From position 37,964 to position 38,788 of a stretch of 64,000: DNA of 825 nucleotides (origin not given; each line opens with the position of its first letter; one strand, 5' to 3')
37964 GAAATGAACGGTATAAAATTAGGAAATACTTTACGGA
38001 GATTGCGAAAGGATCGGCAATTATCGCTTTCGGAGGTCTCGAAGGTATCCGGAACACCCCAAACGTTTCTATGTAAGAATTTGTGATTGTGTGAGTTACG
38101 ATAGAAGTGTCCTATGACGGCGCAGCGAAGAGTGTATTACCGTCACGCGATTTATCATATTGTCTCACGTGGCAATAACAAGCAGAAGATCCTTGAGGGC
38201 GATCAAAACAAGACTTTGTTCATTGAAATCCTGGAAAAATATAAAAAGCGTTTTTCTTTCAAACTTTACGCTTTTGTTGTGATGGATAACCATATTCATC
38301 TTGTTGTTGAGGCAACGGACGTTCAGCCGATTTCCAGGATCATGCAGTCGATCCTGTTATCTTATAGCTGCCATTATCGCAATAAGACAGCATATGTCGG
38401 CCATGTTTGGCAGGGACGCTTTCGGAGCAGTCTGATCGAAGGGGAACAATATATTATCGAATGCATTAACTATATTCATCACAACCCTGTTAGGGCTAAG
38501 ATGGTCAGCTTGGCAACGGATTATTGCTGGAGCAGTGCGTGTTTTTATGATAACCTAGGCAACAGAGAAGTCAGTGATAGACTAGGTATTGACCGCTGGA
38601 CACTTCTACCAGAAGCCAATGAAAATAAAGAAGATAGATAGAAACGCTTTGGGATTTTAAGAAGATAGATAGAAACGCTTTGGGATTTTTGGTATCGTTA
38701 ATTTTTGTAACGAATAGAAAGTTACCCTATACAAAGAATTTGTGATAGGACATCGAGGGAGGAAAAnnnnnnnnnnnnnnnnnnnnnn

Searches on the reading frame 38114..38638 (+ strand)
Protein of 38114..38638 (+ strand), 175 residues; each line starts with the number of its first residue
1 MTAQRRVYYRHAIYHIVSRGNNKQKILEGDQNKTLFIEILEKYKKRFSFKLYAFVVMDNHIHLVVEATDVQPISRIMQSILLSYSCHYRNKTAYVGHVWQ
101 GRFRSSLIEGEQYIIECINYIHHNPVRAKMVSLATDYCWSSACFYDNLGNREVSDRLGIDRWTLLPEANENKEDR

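Call 7: search_protein_families(library=pfam, proteins=[window:38114-38638:+], max_evalue=1)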
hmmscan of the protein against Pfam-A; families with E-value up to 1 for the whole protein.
window:38114-38638:+ (175 aa): 2 families
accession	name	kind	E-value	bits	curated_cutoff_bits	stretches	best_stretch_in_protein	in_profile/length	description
PF01797.21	Y1_Tnp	-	1.1e-15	58.3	23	1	12-124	5-121/121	Transposase IS200 like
PF19313.5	DUF5916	-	0.11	11.6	22.6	1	24-144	355-475/572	Domain of unknown function (DUF5916)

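Call 20: search_protein_families(library=ncbifam, proteins=[window:38114-38638:+], max_evalue=1)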
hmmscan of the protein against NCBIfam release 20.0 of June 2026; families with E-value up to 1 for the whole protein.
window:38114-38638:+ (175 aa): 3 families
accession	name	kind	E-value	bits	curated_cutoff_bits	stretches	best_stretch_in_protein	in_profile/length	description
NF047646.1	REP_Tyr_transpos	equivalog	3.1e-24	85.5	80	1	4-140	2-146/146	REP-associated tyrosine transposase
NF033573.1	transpos_IS200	equivalog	9.4e-08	32.3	55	1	10-101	9-100/126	IS200/IS605 family transposase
TIGR02937.1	sigma70-ECF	superfamily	0.029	14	42.9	0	110-163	130-149/165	sigma-70 family RNA polymerase sigma factor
